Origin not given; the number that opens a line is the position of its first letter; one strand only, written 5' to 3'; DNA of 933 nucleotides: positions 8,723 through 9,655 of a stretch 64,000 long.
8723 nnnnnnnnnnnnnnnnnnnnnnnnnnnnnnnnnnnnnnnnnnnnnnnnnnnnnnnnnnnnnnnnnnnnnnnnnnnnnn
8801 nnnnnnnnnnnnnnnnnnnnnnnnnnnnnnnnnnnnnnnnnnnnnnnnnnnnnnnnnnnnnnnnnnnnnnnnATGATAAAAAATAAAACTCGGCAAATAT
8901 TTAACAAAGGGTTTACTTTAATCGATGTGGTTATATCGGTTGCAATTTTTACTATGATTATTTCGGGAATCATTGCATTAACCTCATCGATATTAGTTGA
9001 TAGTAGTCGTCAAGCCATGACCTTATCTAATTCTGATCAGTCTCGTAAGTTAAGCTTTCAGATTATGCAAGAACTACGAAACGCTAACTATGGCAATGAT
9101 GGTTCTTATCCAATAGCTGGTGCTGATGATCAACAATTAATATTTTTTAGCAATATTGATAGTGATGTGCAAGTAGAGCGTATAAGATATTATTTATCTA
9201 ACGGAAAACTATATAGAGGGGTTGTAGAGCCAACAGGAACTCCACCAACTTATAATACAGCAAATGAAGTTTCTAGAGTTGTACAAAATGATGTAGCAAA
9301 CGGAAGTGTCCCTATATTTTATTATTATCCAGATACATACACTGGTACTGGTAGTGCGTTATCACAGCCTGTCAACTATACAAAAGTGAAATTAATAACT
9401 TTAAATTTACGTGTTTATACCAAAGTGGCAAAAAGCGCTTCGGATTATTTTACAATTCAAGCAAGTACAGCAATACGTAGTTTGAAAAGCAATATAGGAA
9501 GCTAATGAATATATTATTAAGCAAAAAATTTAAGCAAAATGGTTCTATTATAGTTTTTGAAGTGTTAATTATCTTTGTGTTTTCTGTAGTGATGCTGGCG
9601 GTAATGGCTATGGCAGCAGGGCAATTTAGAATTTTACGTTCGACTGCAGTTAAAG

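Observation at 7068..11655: Cluster of three giant prepilin-like proteins adjacent to the tRNA/insertion site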

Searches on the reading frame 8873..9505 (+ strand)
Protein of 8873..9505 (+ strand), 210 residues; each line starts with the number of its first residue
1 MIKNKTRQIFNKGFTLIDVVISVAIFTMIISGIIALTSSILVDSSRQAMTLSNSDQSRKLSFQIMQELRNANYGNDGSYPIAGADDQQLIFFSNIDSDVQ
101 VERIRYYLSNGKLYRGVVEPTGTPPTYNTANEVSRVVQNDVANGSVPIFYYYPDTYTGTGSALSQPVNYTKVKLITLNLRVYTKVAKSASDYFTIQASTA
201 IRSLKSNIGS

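Call 4: search_protein_families(library=pfam, proteins=[window:8873-9505:+], max_evalue=1)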
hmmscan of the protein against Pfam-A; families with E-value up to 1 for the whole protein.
window:8873-9505:+ (210 aa): 1 family
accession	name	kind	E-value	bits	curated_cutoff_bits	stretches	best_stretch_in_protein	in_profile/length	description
PF07963.17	N_methyl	-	0.0016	18.4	21.2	1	11-33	4-26/27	Prokaryotic N-terminal methylation motif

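Call 5: search_protein_families(library=ncbifam, proteins=[window:8873-9505:+], max_evalue=1)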
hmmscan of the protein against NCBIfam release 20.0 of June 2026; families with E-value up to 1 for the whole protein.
window:8873-9505:+ (210 aa): 6 families
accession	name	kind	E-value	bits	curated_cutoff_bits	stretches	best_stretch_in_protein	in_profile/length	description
NF041002.1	pilin_ComGF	equivalog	5.8e-05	23.3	80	1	11-73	1-61/139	competence type IV pilus minor pilin ComGF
NF041013.1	T4P_ComGE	equivalog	0.00024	21.1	49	1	11-43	3-35/83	competence type IV pilus minor pilin ComGE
NF007848.0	PRK10557.1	equivalog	0.0015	17.9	120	1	5-75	4-74/192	prepilin peptidase-dependent protein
NF038304.1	EPS_HpsC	equivalog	0.0016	18.1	200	1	3-73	12-82/318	hormogonium polysaccharide secretion pseudopilin HpsC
TIGR01707.1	gspI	equivalog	0.0049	17.3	44.35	1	13-40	1-28/101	type II secretion system minor pseudopilin GspI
TIGR01711.1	gspJ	equivalog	0.024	14.5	64.85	1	12-41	1-30/192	type II secretion system minor pseudopilin GspJ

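Call 62: search_protein_families(library=ncbifam, alignment_id=A3, max_evalue=0.01)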
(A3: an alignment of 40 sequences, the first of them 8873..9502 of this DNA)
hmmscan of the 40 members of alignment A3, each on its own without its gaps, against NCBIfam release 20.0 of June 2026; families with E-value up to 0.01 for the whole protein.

A. member 1, window:8873-9502:+ (210 aa): 5 families
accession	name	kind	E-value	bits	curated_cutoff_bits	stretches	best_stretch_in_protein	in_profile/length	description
NF041002.1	pilin_ComGF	equivalog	5.8e-05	23.3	80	1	11-73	1-61/139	competence type IV pilus minor pilin ComGF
NF041013.1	T4P_ComGE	equivalog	0.00024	21.1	49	1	11-43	3-35/83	competence type IV pilus minor pilin ComGE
NF007848.0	PRK10557.1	equivalog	0.0015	17.9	120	1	5-75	4-74/192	prepilin peptidase-dependent protein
NF038304.1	EPS_HpsC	equivalog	0.0016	18.1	200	1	3-73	12-82/318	hormogonium polysaccharide secretion pseudopilin HpsC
TIGR01707.1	gspI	equivalog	0.0049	17.3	44.35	1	13-40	1-28/101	type II secretion system minor pseudopilin GspI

B. families by the number of members that match (of 40 scanned): 23 families
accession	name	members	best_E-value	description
TIGR02532.1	IV_pilin_GFxxxE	36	5e-08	prepilin-type N-terminal cleavage/methylation domain-containing protein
NF041002.1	pilin_ComGF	33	2.6e-06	competence type IV pilus minor pilin ComGF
NF041013.1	T4P_ComGE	28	4.8e-06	competence type IV pilus minor pilin ComGE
TIGR01711.1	gspJ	19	4.4e-05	type II secretion system minor pseudopilin GspJ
NF007848.0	PRK10557.1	16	8.5e-06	prepilin peptidase-dependent protein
TIGR01707.1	gspI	14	9.7e-05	type II secretion system minor pseudopilin GspI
TIGR02599.1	TIGR02599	12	1e-06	Verru_Chthon cassette protein C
NF040982.1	ComGD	11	0.00043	competence type IV pilus minor pilin ComGD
TIGR01708.2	typeII_sec_gspH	7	0.0003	type II secretion system minor pseudopilin GspH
TIGR02523.1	type_IV_pilV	6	0.00017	type IV pilus modification protein PilV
NF007862.0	PRK10574.1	6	0.0003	prepilin peptidase-dependent pilin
NF038303.1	EPS_HpsB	5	0.00015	hormogonium polysaccharide secretion pseudopilin HpsB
TIGR01710.1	typeII_sec_gspG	5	0.00019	type II secretion system major pseudopilin GspG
NF038304.1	EPS_HpsC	4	0.00098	hormogonium polysaccharide secretion pseudopilin HpsC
NF040999.1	pilin_ComGC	3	7.7e-05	competence type IV pilus major pilin ComGC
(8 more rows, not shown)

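Call 63: search_solved_structures(query=A3, max_evalue=10, show_alignments=1)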
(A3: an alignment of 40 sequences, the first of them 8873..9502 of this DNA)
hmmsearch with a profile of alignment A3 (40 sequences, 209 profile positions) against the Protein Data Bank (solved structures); distinct sequences matched with E-value up to 10: 21.
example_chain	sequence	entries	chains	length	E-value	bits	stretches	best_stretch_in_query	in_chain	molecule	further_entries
7tgg_A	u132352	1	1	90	0.00075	22.4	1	4-34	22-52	Geopilin domain 1 protein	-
9egp_A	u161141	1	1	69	0.0013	21.5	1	5-36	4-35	Geopilin domain 1 protein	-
9laa_A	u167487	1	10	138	0.0016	21.3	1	3-40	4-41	Type IV pilin protein PilA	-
9lab_B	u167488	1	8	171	0.014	18.2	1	7-37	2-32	MSHA major pilin subunit MshA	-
6xxd_A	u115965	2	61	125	0.09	15.6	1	12-77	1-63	PilA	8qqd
9ubf_A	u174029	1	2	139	0.49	13.2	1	73-115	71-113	Cell wall hydrolase Tn916-like,CTn7-Orf16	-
8tob_GA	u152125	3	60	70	0.51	13.1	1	13-59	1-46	Fimbrial protein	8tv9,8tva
8pfb_G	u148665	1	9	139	0.52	13.1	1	12-45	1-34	Type IV pilin PilE1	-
8tj2_C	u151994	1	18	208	0.55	13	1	12-49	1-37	Type IV major pilin protein PilA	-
8tum_e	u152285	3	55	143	0.67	12.7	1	12-45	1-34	Type IV major pilin protein PilA | Pilin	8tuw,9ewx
1oqw_A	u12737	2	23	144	0.69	12.7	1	12-45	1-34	Fimbrial protein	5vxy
3sok_A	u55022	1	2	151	0.7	12.7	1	12-44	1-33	Fimbrial protein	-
5kua_A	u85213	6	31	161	0.86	12.4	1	12-37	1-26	pilin | Neisseria meningitidis PilE variant SB-GATDH | Neisseria meningitidis PilE, SB-DATDH variant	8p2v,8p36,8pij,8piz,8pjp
4hpe_A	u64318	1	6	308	0.93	12.2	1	69-115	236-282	Putative cell wall hydrolase Tn916-like,CTn1-Orf17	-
2m7g_A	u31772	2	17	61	1.1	12.1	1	12-32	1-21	Geopilin domain 1 protein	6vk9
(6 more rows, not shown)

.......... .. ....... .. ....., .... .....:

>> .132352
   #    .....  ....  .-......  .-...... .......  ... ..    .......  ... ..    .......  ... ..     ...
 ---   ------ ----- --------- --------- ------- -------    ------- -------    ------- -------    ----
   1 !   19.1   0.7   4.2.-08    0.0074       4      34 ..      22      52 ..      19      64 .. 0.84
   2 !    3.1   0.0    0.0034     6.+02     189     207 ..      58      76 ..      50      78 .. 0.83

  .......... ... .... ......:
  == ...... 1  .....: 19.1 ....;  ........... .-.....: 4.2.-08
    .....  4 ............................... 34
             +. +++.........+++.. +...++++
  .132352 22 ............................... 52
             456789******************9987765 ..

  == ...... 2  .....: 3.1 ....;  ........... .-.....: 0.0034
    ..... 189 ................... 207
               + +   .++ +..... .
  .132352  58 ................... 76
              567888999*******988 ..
